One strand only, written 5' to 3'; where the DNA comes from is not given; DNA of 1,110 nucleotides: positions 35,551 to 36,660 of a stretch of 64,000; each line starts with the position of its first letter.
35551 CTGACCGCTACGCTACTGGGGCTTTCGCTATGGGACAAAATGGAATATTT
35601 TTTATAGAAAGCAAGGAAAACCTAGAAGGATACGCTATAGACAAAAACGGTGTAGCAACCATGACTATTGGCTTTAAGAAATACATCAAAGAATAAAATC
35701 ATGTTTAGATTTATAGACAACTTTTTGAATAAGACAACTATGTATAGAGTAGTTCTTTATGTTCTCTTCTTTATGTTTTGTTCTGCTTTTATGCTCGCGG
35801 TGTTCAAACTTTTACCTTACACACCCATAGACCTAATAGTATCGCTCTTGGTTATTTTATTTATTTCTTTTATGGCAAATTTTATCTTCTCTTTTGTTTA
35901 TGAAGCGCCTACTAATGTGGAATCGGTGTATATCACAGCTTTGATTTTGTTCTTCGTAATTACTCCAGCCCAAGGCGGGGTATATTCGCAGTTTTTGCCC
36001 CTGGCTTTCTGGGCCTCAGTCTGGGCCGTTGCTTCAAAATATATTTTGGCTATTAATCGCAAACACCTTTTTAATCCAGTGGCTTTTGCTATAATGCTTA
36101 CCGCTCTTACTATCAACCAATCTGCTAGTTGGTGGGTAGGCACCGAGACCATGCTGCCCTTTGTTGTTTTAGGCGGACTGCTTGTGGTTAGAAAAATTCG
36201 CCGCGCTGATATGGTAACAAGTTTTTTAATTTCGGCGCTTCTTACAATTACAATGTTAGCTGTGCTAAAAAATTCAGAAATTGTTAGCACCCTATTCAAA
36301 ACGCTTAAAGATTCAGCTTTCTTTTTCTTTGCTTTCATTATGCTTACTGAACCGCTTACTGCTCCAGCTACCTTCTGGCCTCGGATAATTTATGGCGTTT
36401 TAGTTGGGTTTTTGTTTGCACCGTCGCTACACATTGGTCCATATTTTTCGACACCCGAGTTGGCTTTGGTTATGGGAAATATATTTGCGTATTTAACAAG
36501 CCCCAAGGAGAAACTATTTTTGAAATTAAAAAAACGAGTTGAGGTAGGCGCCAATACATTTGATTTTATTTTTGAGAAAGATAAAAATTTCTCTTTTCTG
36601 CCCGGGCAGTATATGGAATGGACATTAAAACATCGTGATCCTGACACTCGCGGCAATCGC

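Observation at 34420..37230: Three-gene extracytosolic flavinylation module: FMN-binding protein + ApbE + membrane::FNR-domain oxidoreductase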

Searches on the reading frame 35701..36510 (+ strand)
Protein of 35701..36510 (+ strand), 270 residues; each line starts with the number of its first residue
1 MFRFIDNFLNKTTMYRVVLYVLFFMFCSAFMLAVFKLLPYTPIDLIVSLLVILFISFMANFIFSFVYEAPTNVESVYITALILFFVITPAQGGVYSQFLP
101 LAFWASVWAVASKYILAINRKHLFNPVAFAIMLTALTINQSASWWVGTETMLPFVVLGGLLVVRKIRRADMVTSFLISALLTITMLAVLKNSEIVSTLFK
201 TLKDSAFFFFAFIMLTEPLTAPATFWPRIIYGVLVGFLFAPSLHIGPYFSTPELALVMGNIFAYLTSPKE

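Call 30: search_solved_structures(query=A2, max_evalue=1, show_alignments=4)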
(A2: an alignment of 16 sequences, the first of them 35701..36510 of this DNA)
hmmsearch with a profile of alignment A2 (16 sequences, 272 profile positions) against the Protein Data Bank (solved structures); distinct sequences matched with E-value up to 1: 4.
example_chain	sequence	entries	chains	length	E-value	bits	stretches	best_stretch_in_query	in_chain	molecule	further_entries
8ahx_D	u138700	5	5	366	2.6e-05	27.2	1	154-261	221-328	Ion-translocating oxidoreductase complex subunit D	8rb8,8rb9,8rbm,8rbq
9ud3_B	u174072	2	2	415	0.043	16.6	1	146-265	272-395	Na(+)-translocating NADH-quinone reductase subunit B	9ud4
7xk3_B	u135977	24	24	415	0.052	16.3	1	146-265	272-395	Na(+)-translocating NADH-quinone reductase subunit B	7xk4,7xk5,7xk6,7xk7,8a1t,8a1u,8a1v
9lrr_B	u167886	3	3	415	0.056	16.2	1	146-265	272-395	Na(+)-translocating NADH-quinone reductase subunit B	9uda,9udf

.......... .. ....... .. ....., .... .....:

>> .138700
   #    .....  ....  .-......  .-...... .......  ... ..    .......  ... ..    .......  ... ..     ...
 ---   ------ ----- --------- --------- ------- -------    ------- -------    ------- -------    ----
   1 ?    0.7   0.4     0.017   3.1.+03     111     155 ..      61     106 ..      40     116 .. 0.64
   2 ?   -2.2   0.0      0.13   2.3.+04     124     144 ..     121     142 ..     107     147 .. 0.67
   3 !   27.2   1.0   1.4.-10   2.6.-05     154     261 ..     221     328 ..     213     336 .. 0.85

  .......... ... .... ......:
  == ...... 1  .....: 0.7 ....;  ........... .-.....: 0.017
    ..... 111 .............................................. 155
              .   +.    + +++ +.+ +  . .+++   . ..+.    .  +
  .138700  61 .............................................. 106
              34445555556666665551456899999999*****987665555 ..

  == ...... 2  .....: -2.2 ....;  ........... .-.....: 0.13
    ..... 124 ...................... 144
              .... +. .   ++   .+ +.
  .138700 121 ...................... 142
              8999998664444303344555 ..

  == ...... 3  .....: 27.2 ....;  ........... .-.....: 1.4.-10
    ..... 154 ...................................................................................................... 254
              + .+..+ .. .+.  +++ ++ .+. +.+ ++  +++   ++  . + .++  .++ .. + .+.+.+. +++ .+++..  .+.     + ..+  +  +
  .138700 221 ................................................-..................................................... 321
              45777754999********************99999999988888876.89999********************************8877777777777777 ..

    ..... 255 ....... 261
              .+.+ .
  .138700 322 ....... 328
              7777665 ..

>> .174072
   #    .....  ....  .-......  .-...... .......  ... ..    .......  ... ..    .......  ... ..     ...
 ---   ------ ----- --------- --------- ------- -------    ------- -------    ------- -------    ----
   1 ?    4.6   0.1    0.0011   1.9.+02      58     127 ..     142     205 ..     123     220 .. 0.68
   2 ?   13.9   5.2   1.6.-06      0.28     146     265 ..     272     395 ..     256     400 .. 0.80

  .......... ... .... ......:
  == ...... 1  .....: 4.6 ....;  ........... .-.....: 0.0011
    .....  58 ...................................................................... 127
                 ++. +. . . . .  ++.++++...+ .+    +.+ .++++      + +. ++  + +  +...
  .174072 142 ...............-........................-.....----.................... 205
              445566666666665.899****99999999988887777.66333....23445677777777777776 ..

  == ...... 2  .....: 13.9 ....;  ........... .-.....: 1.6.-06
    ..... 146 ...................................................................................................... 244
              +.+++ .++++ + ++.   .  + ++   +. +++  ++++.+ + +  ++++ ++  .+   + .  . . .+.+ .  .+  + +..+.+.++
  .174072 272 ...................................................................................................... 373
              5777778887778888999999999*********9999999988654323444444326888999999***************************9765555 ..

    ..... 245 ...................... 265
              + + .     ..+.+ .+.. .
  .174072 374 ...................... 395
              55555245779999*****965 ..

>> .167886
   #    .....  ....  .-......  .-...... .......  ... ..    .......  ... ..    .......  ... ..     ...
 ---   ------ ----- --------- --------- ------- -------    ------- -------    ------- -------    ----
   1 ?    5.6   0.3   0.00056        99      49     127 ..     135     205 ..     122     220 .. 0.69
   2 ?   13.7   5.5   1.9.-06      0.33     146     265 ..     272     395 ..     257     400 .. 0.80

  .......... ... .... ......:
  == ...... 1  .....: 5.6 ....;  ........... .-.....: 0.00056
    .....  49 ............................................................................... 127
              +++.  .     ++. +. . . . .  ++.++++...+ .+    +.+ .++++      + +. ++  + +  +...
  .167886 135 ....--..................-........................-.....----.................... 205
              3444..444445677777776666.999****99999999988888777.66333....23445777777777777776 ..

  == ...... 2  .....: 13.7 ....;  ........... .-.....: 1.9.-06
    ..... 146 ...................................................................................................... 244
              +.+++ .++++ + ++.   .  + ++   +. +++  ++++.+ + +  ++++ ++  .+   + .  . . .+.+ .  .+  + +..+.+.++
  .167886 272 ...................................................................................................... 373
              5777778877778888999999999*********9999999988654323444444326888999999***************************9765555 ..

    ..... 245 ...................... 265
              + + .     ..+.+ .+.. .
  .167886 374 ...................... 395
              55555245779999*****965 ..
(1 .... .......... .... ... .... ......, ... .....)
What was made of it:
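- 35701..36504 (+): NqrB/RnfD-like membrane domain of the fusion protein (residues 1-268, 10 helices). Profile search hits RnfD 8ahx_D at E=2.6e-5 (call 30).
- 36082..36150 (+): Short external loop and the helix after it (residues 128-150), in place of the roughly 72-residue RnfD/NqrB loop that carries the flavinylated Thr. The HMMER anchors FNPA and the next aligned block agree for NqrB and RnfD (call 30).
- The equivalent of F342 is Ile213 (call 30).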

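Call 61: search_protein_representatives(protein=window:35701-36510:+)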
Query: 270 residues. Proteins with E-value up to 0.001 (for the whole library): 1508; up to 1e-10: 751; up to 1e-30: 345. The best 150 are listed.
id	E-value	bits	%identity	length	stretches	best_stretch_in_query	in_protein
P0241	2.4e-86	306.4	57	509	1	1-269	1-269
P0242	1.6e-75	270.9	52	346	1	1-269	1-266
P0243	8.3e-71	255.5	50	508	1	3-270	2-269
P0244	2.0e-67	244.4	49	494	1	14-269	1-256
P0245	2.8e-66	240.6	67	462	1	99-270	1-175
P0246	4.2e-65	236.8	47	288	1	4-269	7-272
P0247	7.8e-65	235.9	48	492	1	1-270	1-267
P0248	2.1e-64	234.5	47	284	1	1-269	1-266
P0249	6.3e-62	226.4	47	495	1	1-269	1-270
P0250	1.2e-61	225.5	45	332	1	2-269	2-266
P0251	2.5e-61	224.4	44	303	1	1-269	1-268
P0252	1.1e-60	222.3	50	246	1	1-237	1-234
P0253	1.8e-59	218.3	44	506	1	1-269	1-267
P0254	2.9e-59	217.6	44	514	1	2-269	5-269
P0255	6.4e-59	216.5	43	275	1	5-269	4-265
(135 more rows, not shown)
